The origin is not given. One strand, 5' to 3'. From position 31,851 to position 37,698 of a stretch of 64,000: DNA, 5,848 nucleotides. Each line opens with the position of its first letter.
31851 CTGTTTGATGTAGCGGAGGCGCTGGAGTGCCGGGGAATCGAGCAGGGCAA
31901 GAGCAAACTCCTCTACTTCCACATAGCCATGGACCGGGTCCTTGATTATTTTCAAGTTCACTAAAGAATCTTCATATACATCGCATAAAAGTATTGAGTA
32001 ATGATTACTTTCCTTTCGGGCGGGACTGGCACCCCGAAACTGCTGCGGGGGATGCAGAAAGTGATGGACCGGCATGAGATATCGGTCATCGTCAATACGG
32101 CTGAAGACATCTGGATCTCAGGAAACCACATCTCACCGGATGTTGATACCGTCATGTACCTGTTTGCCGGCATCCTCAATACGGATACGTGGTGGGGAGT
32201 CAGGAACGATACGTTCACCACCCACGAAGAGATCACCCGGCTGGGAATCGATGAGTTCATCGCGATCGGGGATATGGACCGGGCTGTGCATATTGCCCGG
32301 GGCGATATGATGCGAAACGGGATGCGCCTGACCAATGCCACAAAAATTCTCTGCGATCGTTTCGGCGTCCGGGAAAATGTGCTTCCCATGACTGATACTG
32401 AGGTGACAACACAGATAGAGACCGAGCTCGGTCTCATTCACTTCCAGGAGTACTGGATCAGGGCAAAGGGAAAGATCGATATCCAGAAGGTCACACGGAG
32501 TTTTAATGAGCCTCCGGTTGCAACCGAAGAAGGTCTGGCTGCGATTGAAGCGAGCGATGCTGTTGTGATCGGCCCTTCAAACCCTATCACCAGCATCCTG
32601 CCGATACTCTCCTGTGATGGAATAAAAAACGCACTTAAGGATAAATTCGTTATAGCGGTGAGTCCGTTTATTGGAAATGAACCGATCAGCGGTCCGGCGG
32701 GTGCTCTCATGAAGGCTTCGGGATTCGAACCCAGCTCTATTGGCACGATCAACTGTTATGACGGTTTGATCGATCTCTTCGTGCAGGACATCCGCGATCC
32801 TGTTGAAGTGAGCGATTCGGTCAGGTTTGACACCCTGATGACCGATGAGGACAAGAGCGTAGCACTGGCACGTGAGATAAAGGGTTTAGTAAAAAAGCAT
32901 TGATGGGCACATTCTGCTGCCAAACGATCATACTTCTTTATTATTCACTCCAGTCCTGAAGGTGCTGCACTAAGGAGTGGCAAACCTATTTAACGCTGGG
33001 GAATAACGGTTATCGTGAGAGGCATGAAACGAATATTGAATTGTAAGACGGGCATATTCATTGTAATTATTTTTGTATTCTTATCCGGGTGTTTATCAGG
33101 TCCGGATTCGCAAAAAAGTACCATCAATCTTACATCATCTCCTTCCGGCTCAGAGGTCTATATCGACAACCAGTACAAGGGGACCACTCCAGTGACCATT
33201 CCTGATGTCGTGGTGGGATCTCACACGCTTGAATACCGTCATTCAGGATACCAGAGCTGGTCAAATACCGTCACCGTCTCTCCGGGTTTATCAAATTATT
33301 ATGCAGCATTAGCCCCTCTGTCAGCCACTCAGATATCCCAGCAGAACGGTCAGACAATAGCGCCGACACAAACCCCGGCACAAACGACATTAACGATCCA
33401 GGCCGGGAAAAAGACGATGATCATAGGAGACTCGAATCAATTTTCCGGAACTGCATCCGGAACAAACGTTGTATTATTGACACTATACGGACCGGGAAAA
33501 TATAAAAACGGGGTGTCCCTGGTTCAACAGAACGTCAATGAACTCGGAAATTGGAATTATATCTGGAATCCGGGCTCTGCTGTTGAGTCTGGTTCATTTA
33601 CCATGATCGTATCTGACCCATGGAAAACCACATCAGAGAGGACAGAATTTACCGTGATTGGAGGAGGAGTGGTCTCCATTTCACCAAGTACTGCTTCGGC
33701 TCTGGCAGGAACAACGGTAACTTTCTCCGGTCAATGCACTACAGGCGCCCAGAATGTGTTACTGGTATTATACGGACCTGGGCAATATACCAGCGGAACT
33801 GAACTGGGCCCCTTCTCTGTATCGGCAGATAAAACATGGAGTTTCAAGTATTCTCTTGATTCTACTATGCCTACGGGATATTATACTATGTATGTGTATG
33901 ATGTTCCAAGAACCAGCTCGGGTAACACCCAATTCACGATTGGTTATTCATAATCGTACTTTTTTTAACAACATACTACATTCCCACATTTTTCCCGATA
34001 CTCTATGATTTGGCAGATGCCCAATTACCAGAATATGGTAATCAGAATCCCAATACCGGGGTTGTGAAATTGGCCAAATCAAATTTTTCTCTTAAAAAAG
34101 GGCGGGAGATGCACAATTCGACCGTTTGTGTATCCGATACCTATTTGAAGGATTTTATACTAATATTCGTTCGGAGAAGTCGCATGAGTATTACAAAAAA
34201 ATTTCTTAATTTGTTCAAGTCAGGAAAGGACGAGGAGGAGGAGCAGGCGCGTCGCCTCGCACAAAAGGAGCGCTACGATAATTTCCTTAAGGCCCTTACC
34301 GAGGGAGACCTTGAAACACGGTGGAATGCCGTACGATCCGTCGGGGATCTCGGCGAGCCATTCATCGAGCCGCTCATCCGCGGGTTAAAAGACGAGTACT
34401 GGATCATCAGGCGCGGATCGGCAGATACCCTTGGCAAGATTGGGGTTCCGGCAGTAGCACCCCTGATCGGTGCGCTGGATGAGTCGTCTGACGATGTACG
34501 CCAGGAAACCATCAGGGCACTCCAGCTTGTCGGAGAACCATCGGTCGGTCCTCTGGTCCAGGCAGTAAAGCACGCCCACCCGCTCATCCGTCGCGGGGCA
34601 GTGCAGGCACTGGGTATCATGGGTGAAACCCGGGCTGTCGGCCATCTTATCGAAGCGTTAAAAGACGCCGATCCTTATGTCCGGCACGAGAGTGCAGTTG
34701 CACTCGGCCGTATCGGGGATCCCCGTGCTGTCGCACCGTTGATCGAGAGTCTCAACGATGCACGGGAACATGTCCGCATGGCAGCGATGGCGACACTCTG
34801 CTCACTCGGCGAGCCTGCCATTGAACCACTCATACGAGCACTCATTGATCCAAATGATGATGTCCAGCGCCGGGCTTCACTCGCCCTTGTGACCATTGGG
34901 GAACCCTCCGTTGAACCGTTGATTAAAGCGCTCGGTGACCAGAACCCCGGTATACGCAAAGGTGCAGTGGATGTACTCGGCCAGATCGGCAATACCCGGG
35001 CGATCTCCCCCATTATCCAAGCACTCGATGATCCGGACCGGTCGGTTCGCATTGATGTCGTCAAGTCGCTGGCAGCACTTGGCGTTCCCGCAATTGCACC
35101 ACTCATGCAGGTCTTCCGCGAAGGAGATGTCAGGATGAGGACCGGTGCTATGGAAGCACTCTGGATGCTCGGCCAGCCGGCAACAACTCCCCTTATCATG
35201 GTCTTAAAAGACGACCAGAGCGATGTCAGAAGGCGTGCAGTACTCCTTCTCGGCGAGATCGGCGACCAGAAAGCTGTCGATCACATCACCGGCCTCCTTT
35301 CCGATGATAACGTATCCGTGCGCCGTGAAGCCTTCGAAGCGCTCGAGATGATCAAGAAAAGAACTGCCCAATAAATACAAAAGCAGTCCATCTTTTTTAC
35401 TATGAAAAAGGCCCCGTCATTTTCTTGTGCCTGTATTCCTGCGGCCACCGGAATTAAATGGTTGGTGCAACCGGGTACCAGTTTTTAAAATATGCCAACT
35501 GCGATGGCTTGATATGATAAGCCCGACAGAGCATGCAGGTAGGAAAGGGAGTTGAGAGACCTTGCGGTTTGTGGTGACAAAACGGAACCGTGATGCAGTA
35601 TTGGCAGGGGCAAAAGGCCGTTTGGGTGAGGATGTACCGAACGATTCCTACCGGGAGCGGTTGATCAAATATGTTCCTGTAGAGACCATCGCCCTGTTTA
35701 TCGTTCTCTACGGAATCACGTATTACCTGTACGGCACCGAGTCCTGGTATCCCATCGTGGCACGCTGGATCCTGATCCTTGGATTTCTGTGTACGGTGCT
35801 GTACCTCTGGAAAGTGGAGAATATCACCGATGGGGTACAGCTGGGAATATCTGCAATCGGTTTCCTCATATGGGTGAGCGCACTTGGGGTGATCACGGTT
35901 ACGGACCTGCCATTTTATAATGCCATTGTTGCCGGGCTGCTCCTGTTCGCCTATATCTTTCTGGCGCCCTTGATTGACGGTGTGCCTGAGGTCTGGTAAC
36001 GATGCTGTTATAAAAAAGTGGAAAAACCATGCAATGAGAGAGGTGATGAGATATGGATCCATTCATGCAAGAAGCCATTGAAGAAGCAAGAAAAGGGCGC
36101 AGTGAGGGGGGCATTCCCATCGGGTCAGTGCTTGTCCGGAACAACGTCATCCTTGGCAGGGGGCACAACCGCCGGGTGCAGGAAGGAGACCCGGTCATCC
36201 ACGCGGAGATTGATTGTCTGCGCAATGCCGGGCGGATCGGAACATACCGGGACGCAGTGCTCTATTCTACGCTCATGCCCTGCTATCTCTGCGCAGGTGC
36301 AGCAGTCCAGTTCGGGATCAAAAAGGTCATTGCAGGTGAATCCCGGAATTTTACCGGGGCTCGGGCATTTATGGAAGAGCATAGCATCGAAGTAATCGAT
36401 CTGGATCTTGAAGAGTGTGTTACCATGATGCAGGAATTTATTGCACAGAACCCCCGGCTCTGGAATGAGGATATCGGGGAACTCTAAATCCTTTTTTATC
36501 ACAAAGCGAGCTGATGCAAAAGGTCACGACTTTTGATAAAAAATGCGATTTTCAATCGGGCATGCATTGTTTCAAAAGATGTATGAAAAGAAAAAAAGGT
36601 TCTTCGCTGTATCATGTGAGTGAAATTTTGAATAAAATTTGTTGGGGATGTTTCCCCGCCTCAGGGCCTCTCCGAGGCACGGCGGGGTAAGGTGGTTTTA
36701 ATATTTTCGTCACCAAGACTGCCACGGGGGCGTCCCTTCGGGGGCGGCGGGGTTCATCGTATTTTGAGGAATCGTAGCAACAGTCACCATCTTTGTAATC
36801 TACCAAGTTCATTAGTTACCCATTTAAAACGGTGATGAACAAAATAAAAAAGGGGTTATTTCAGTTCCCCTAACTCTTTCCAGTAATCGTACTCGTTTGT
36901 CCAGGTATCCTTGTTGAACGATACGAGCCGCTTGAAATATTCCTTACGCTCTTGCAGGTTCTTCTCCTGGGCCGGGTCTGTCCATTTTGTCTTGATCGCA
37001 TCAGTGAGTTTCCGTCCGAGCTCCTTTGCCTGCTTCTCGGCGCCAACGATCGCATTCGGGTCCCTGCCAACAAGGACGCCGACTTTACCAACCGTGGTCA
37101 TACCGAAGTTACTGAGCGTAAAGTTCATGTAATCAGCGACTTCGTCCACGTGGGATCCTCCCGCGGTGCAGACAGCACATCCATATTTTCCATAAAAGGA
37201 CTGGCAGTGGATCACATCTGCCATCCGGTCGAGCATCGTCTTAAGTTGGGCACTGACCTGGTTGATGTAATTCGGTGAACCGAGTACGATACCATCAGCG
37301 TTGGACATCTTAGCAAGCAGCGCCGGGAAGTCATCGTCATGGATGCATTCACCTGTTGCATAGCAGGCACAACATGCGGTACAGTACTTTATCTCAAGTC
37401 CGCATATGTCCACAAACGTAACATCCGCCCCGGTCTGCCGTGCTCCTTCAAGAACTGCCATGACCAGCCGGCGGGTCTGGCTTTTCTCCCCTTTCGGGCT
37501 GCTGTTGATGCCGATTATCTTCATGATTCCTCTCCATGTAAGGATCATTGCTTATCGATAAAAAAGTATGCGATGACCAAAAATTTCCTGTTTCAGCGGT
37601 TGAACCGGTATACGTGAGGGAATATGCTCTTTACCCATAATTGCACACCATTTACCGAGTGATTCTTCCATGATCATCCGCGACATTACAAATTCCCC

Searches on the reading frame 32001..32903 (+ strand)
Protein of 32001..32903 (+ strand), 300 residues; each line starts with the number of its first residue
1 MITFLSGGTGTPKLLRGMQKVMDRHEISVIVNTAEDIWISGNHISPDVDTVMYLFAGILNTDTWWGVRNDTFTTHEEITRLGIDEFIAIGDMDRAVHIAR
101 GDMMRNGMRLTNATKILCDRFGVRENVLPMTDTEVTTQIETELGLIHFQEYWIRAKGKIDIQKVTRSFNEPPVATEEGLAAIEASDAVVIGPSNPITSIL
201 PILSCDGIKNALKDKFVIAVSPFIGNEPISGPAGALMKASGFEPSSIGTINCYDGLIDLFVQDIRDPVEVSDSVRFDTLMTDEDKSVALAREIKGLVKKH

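Call 11: search_protein_families(library=pfam, proteins=[window:32001-32903:+])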
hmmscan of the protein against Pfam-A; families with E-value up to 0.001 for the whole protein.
window:32001-32903:+ (300 aa): 1 family
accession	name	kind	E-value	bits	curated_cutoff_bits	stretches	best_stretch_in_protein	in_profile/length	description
PF01933.23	CofD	-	9.7e-49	166.5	30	1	2-264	1-251/290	2-phospho-L-lactate transferase CofD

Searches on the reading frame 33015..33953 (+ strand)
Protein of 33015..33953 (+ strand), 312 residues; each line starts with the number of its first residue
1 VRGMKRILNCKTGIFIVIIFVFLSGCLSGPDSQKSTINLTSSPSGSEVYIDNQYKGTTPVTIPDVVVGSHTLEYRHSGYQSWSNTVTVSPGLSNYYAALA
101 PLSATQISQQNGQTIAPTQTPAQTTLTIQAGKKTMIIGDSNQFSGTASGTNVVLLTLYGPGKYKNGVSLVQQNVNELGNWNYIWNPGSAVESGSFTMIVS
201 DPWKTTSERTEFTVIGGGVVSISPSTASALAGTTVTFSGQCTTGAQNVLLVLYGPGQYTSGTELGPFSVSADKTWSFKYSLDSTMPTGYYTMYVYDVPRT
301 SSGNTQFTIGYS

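Call 11: search_protein_families(library=pfam, proteins=[window:33015-33953:+])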
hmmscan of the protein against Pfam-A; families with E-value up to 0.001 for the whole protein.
window:33015-33953:+ (312 aa): 1 family
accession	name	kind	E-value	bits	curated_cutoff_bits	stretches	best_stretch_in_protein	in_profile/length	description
PF08308.17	PEGA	-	2e-13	50.5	20.8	1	35-90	2-57/71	PEGA domain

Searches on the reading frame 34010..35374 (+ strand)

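Call 11: search_protein_families(library=pfam, proteins=[window:34010-35374:+])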
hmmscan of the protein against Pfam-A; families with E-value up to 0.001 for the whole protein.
window:34010-35374:+ (454 aa): 14 families
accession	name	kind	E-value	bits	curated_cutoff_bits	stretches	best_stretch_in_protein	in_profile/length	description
PF13646.12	HEAT_2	-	1.3e-84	279.1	27.7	7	212-292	3-86/88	HEAT repeats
PF03130.22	HEAT_PBS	-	5.8e-45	147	20.9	3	224-250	1-27/27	PBS lyase HEAT-like repeat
PF02985.28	HEAT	-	1.4e-37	124.5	23.5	0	423-448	2-27/31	HEAT repeat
PF13513.12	HEAT_EZ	-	2.3e-24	85.8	27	0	207-235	27-55/55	HEAT-like repeat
PF00514.29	Arm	-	2.6e-18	65.8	20.6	0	209-235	13-39/41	Armadillo/beta-catenin-like repeat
PF12717.13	Cnd1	-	3.1e-16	60.3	26.4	0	389-452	20-89/162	non-SMC mitotic condensation complex subunit 1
PF21581.3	SCD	-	4.1e-09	37.1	27.5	0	425-450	34-59/75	Stromalin conservative domain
PF01602.26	Adaptin_N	-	1.6e-08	34.1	37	0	183-266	85-178/524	Adaptin N terminal region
PF25786.1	HEAT_GCN1_C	-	7.7e-08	32.9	27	0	395-415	72-92/151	GCN1-like, C-terminal HEAT repeats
PF24714.1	TOR1L1_N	-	2.9e-05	24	43.3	0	239-323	82-154/281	TORTIFOLIA1 N-terminal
PF12755.13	Vac14_Fab1_bd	-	0.00068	20.7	22.1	0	347-399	14-66/97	Vacuolar 14 Fab1-binding region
PF25767.1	ARM_TBCD_2nd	-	0.00068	19.5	29.7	0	209-236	78-105/245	Tubulin-specific chaperone D-like, ARM repeats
PF25757.1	TPR_DNAAF5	-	0.00075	19.2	27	0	169-227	160-225/288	Dynein axonemal assembly factor 5-like, TPR repeats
PF16416.11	GUN4_N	-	0.00089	19.5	24.3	0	239-278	8-47/83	ARM-like repeat domain, GUN4-N terminal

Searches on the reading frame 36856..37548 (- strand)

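Call 11: search_protein_families(library=pfam, proteins=[window:36856-37548:-])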
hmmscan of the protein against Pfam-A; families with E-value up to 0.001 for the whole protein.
window:36856-37548:- (230 aa): 2 families
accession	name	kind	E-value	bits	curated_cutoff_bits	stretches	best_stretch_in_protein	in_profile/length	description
PF03358.20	FMN_red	-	4.5e-28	98.2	24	1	9-162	1-149/152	NADPH-dependent FMN reductase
PF02525.22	Flavodoxin_2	-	1.7e-13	51.2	27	1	9-158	1-175/198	Flavodoxin-like fold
